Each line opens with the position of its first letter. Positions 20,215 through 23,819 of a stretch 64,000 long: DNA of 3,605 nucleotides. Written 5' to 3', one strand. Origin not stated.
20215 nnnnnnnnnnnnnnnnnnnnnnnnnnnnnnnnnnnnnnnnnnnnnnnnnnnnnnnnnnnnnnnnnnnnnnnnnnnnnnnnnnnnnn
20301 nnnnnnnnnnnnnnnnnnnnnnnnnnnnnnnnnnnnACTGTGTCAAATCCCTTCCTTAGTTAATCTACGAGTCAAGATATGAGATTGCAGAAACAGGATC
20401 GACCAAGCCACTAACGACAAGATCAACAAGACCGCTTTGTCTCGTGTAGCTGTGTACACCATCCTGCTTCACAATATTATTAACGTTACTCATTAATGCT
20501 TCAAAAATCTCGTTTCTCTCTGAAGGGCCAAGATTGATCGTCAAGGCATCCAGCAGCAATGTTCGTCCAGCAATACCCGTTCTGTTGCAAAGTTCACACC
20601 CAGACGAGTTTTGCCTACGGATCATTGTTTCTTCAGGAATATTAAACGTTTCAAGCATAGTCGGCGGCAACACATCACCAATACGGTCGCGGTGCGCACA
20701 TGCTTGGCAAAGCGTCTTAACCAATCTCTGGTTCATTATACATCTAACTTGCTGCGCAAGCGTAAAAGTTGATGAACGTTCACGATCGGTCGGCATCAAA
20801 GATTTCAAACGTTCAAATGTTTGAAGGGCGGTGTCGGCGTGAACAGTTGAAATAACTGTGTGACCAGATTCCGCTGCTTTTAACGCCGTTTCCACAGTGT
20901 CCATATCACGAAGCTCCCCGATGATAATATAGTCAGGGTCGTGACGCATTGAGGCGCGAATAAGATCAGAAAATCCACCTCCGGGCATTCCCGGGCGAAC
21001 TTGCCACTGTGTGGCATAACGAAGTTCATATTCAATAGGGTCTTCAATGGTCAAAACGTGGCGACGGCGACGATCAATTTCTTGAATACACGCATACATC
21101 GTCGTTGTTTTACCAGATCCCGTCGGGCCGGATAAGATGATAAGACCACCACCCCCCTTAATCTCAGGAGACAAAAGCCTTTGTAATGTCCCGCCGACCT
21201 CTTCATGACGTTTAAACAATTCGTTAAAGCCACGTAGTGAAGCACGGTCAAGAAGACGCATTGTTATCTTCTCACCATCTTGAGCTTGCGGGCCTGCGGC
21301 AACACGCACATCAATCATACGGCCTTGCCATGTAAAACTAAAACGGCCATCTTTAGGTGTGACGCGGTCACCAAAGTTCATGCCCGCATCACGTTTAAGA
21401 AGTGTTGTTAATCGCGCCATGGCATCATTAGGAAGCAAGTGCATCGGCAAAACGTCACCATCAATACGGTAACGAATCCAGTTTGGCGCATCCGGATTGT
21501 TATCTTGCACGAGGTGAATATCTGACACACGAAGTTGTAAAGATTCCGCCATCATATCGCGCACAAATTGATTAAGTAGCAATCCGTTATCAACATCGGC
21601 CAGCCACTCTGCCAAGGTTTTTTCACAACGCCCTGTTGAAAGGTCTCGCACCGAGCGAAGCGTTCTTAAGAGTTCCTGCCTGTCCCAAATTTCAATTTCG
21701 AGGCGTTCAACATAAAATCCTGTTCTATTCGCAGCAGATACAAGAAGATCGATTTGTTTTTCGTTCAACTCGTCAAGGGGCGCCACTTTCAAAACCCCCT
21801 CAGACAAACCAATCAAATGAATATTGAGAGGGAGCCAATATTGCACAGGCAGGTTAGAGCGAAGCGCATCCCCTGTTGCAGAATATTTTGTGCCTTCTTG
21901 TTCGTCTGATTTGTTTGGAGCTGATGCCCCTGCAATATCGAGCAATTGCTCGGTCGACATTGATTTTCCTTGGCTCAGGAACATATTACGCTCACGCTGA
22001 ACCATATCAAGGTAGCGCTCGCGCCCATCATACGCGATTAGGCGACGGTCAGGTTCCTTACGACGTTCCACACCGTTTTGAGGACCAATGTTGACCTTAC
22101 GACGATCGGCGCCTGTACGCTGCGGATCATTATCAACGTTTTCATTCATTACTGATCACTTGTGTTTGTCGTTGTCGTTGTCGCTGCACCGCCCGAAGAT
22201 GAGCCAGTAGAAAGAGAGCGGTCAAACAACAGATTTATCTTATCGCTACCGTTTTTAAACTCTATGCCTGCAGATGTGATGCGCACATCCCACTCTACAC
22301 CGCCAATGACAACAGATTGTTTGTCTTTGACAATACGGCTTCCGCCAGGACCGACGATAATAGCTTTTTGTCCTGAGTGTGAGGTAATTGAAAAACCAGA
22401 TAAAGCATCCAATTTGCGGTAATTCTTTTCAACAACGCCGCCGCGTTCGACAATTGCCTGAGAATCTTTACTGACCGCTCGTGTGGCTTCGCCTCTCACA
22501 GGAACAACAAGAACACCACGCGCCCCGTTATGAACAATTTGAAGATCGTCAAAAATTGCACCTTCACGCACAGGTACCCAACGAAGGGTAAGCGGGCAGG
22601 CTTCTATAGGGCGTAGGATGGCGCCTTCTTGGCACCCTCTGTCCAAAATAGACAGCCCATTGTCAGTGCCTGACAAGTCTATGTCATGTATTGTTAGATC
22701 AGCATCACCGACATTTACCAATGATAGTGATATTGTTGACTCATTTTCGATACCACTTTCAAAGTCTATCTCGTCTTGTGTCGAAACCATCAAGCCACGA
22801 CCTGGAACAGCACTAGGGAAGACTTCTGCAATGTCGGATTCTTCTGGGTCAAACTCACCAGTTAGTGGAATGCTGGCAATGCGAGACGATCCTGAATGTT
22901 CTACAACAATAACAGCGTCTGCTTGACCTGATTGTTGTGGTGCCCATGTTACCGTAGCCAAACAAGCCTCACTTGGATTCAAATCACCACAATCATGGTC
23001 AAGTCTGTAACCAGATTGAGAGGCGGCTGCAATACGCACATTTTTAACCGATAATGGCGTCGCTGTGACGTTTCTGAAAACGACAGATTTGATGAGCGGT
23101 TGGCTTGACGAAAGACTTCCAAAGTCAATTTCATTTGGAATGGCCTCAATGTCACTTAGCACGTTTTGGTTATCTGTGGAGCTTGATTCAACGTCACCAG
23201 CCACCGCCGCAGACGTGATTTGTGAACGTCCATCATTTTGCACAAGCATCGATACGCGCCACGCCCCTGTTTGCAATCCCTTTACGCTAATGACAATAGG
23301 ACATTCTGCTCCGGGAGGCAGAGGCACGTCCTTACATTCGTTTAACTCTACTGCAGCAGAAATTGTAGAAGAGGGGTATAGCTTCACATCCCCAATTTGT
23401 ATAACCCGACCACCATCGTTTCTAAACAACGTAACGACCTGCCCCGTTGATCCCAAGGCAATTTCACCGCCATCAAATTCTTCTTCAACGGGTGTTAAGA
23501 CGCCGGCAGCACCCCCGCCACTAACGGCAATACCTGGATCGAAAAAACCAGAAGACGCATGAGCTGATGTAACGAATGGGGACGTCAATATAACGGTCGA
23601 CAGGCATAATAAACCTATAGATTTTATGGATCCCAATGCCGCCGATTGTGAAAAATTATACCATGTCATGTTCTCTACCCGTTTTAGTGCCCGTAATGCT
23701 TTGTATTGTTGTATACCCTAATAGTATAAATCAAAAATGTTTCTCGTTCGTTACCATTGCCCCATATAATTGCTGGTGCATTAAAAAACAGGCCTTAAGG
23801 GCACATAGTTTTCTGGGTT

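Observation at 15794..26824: Compact, mosaic type IV filament (T4P/T2SS-like) locus that does not fit a canonical class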

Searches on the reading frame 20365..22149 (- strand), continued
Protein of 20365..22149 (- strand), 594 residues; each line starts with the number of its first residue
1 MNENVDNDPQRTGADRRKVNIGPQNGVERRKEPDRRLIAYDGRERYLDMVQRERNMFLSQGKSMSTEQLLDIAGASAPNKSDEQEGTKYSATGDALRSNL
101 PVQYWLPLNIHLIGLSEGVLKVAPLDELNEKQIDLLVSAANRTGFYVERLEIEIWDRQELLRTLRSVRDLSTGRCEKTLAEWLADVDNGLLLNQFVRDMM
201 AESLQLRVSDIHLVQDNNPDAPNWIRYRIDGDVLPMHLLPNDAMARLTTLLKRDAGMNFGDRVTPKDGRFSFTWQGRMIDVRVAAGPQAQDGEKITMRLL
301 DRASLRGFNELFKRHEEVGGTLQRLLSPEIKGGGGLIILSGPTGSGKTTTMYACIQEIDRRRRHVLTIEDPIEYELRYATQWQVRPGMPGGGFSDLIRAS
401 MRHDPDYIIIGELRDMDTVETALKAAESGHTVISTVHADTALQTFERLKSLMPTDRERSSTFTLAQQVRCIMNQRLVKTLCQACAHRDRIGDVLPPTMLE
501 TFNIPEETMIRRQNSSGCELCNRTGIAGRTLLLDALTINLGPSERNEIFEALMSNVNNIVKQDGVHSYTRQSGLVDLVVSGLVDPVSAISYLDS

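Call 50: search_dna_similar(query=window:20365-22149:-, collection=plasmids, mode=protein, max_rows=40, max_evalue=1e-20)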
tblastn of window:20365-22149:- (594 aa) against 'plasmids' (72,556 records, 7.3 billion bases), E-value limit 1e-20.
Records with a match: 854; places in all: 896; records where one place covers at least 80% of the query: 0.
Best place of each record, by identity: <60% 854.
By first word of the organism name: Escherichia 426; Pseudomonas 133; Ralstonia 110; Burkholderia 10; Paraburkholderia 9; Bradyrhizobium 8; Cupriavidus 8; Aliiroseovarius 8; Variovorax 6; Providencia 6; and 80 more.
By predicted mobility (MOB-suite, as given by PLSDB): non-mobilizable 559; mobilizable 177; conjugative 118.
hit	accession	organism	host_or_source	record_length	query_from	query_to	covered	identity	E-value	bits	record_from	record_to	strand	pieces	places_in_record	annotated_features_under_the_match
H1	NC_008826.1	Methylibium petroleiphilum PM1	-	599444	118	570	76%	32.0%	9e-52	199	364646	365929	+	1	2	ATPase, T2SS/T4P/T4SS family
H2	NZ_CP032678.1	Pseudomonas sp. Leaf58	Arabidopsis,whole organism,phyllosphere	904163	36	488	76%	31.8%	2e-31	138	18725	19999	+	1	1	ATPase, T2SS/T4P/T4SS family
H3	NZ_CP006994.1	Methylobacterium sp. AMS5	-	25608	110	562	76%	31.4%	9e-40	163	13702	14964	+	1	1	ATPase, T2SS/T4P/T4SS family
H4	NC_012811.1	Methylorubrum extorquens AM1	-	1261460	110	567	77%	31.0%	2e-37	156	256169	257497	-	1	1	none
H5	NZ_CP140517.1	Escherichia coli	-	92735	83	539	77%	30.8%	8e-40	163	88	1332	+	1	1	gspE: type II secretion system ATPase GspE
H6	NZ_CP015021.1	Escherichia coli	Bovine carcass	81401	83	539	77%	30.8%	1e-39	163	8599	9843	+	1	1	gspE: type II secretion system ATPase GspE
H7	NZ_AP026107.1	Escherichia coli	Homo sapiens,Cultured ...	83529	83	539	77%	30.8%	1e-39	163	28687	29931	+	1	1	gspE: type II secretion system ATPase GspE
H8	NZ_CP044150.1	Escherichia coli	-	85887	83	539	77%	30.8%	1e-39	163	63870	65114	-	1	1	gspE: type II secretion system ATPase GspE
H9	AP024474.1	Escherichia coli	Homo sapiens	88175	83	539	77%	30.8%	1e-39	163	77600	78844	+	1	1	gspE: general secretion pathway protein GspE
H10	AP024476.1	Escherichia coli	Homo sapiens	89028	83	539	77%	30.8%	1e-39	163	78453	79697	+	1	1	gspE: general secretion pathway protein GspE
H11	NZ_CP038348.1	Escherichia coli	-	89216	83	539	77%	30.8%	1e-39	163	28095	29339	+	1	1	gspE: type II secretion system ATPase GspE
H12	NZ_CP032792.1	Escherichia coli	Homo sapiens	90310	83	539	77%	30.8%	1e-39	163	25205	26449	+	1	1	gspE: type II secretion system ATPase GspE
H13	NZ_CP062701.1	Escherichia coli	Bovine Faeces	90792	83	539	77%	30.8%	1e-39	163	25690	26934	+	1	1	gspE: type II secretion system ATPase GspE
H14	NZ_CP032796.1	Escherichia coli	Bovine (bobby calf, fecal)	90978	83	539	77%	30.8%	1e-39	163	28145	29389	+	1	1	gspE: type II secretion system ATPase GspE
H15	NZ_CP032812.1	Escherichia coli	water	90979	83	539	77%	30.8%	1e-39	163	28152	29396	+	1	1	gspE: type II secretion system ATPase GspE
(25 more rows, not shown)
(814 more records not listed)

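Call 51: get_annotated_region(hit=H1, flank=9000)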
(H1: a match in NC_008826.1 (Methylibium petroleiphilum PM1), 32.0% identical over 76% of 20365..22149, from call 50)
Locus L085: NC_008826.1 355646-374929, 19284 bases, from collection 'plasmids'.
description: Methylibium petroleiphilum PM1 plasmid RPME01, complete sequence
organism: Methylibium petroleiphilum PM1 (NCBI taxid 420662)
taxonomy: Bacteria; Pseudomonadota; Betaproteobacteria; Burkholderiales; Sphaerotilaceae; Methylibium; Methylibium petroleiphilum; Methylibium petroleiphilum PM1
host: -; source: -; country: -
typing (MOB-suite, as given by PLSDB): conjugative; relaxase MOBP; mating-pair formation MPF_F
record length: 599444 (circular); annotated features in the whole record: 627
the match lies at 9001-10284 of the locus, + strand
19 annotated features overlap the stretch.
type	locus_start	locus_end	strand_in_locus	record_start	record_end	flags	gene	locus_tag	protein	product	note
CDS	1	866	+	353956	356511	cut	-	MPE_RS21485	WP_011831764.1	DNA topoisomerase 3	GO:0006265 - DNA topological change [Evidence IEA]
CDS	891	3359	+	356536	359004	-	-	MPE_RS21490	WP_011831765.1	HD domain-containing protein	-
CDS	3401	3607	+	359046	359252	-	-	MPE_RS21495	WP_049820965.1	hypothetical protein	-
CDS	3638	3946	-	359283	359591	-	-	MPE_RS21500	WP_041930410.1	hypothetical protein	-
CDS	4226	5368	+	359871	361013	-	-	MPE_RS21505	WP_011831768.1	site-specific integrase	GO:0015074 - DNA integration [Evidence IEA]; GO:0006310 - DNA recombination [Evidence IEA]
CDS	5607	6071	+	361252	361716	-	-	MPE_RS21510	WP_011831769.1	hypothetical protein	-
CDS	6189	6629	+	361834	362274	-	-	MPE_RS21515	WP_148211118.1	cell fusion protein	-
CDS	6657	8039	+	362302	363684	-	-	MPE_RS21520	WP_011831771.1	pilus (IV) biogenesis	-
CDS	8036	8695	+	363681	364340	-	-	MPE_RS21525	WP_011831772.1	hypothetical protein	-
CDS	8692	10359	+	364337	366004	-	-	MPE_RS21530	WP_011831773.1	ATPase, T2SS/T4P/T4SS family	-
CDS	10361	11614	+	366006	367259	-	-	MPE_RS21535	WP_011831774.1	type II secretion system F family protein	-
CDS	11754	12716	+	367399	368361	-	-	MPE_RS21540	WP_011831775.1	hypothetical protein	-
CDS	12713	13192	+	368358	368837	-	-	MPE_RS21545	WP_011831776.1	hypothetical protein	-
CDS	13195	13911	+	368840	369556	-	-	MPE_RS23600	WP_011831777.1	hypothetical protein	-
CDS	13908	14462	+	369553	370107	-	-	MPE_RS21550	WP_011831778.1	hypothetical protein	-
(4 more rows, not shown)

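Call 52: get_annotated_region(hit=H3, flank=9000)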
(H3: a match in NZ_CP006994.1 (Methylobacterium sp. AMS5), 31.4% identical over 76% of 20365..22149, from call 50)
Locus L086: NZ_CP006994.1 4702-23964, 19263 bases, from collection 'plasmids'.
description: Methylobacterium sp. AMS5 plasmid pAMS5b, complete sequence
organism: Methylobacterium sp. AMS5 (NCBI taxid 925818)
taxonomy: Bacteria; Pseudomonadota; Alphaproteobacteria; Hyphomicrobiales; Methylobacteriaceae; Methylobacterium; Methylobacterium sp. AMS5
host: -; source: -; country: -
typing (MOB-suite, as given by PLSDB): mobilizable; relaxase MOBQ
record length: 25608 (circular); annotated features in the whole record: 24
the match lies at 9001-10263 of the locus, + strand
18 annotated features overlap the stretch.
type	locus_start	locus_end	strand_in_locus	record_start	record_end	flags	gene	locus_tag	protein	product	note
CDS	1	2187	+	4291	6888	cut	-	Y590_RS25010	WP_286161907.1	polynucleotide kinase-phosphatase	GO:0042245 - RNA repair [Evidence IEA]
CDS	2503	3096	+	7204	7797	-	-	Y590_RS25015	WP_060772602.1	recombinase family protein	GO:0006310 - DNA recombination [Evidence IEA]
CDS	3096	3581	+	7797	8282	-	-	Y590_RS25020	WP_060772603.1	SEL1-like repeat protein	-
CDS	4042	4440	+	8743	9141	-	-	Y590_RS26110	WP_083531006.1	ribonuclease domain-containing protein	-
CDS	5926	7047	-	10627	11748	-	-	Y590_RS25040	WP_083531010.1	IS630-like element ISMex18 family transposase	-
CDS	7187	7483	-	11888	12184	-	-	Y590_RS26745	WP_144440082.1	hypothetical protein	-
CDS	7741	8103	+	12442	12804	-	-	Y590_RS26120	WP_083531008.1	Imm8 family immunity protein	-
CDS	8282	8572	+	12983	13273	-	-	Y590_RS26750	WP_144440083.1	hypothetical protein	-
CDS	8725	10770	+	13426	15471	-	-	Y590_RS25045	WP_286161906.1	ATPase, T2SS/T4P/T4SS family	-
CDS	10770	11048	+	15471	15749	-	-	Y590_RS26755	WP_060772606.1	hypothetical protein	-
CDS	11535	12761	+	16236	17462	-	-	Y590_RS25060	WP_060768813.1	IS110-like element ISMch4 family transposase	-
CDS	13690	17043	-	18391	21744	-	traA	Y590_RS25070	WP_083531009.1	Ti-type conjugative transfer relaxase TraA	-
CDS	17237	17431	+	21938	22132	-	-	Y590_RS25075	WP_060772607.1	hypothetical protein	-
CDS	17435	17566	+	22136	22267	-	-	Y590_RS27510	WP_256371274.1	hypothetical protein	-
CDS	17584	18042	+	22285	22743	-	-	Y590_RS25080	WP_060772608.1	AAA family ATPase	-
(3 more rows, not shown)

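Call 93: search_protein_families(library=pfam, proteins=[L085:5607-6071:+, L085:6189-6629:+, L085:13195-13911:+, L085:13908-14462:+, L082:16062-18176:+], max_evalue=0.01)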
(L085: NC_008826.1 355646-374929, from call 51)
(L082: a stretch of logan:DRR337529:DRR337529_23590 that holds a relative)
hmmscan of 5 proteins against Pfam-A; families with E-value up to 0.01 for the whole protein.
L085:5607-6071:+ (154 aa): 0 families

L085:6189-6629:+ (146 aa): 1 family
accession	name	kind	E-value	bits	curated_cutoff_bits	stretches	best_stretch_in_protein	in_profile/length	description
PF09534.15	Trp_oprn_chp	-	0.0029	17.9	29.6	1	13-107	45-139/180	Tryptophan-associated transmembrane protein (Trp_oprn_chp)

L085:13195-13911:+ (238 aa): 0 families

L085:13908-14462:+ (184 aa): 0 families

L082:16062-18176:+ (704 aa): 1 family
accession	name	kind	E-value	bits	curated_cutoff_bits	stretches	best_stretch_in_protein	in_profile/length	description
PF13884.11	Peptidase_S74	-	6.6e-12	46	22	1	586-648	1-57/58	Chaperone of endosialidase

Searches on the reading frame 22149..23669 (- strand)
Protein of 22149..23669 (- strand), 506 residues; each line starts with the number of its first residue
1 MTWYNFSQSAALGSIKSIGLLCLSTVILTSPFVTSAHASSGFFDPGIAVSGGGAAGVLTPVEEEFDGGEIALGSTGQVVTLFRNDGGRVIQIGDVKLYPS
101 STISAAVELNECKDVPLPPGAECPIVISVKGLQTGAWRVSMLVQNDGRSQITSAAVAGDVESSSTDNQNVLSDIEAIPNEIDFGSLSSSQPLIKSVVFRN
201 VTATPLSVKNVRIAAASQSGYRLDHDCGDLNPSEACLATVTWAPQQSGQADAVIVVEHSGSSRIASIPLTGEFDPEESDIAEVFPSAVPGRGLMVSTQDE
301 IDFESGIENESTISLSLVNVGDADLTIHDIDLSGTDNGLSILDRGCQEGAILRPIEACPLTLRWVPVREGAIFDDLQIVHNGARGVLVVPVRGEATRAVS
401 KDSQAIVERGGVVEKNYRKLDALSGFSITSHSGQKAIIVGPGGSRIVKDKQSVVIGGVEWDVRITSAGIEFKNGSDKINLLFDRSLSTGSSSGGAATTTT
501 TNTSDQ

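Call 3: search_protein_families(library=pfam, proteins=[window:22149-23669:-], max_evalue=0.1)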
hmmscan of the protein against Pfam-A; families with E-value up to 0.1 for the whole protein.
window:22149-23669:- (506 aa): 6 families
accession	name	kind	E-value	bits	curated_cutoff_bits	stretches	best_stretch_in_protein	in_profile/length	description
PF15780.11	ASH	-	1.6e-13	51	27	2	180-261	13-93/98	Abnormal spindle-like microcephaly-assoc'd, ASPM-SPD-2-Hydin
PF22544.2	HYDIN_VesB_CFA65-like_Ig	-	3.5e-09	37.2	25.5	1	178-263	7-91/100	HYDIN/CFA65/VesB-like, Ig-like domain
PF07610.17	DUF1573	-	8.2e-07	29.4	26.1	1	179-272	6-97/98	Protein of unknown function (DUF1573)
PF22073.2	Cep192_D4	-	7.2e-06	26.6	35.5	1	175-271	5-109/112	Cep192 domain 4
PF07650.23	KH_2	-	0.013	15.8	22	1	426-448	27-49/78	KH domain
PF14874.12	PapD-like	-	0.015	15.9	27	1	174-260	4-90/102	Flagellar-associated PapD-like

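Call 4: search_protein_families(library=ncbifam, proteins=[window:22149-23669:-], max_evalue=0.1)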
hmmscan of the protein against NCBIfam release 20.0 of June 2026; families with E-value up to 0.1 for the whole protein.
window:22149-23669:- (506 aa): 3 families
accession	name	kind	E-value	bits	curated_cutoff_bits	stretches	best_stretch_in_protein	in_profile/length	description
NF012200.0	choice_anch_D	domain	1.1e-10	42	45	1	172-257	15-102/108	choice-of-anchor D domain-containing protein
NF033207.2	midcut_by_XrtH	subfamily_domain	0.0024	18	45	0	51-127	106-174/175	midcut-by-XrtH protein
TIGR03005.1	ectoine_ehuA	equivalog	0.063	12.5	345.4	0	413-444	6-37/252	ectoine/hydroxyectoine ABC transporter ATP-binding protein EhuA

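Call 61: search_solved_structures(query=A7, max_evalue=1)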
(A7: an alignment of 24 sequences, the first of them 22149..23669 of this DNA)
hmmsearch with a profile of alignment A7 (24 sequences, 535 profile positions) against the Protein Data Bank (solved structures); distinct sequences matched with E-value up to 1: 3.
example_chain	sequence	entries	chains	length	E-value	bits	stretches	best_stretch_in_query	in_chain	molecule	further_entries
9fh8_A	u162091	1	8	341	0.24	13.3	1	167-253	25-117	Centrosomal protein 192 (CEP192)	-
1ev1_2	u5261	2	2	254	0.57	12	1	210-311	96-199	ECHOVIRUS 1 | VP2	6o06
6rjf_2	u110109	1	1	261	0.6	11.9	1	210-311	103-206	VP2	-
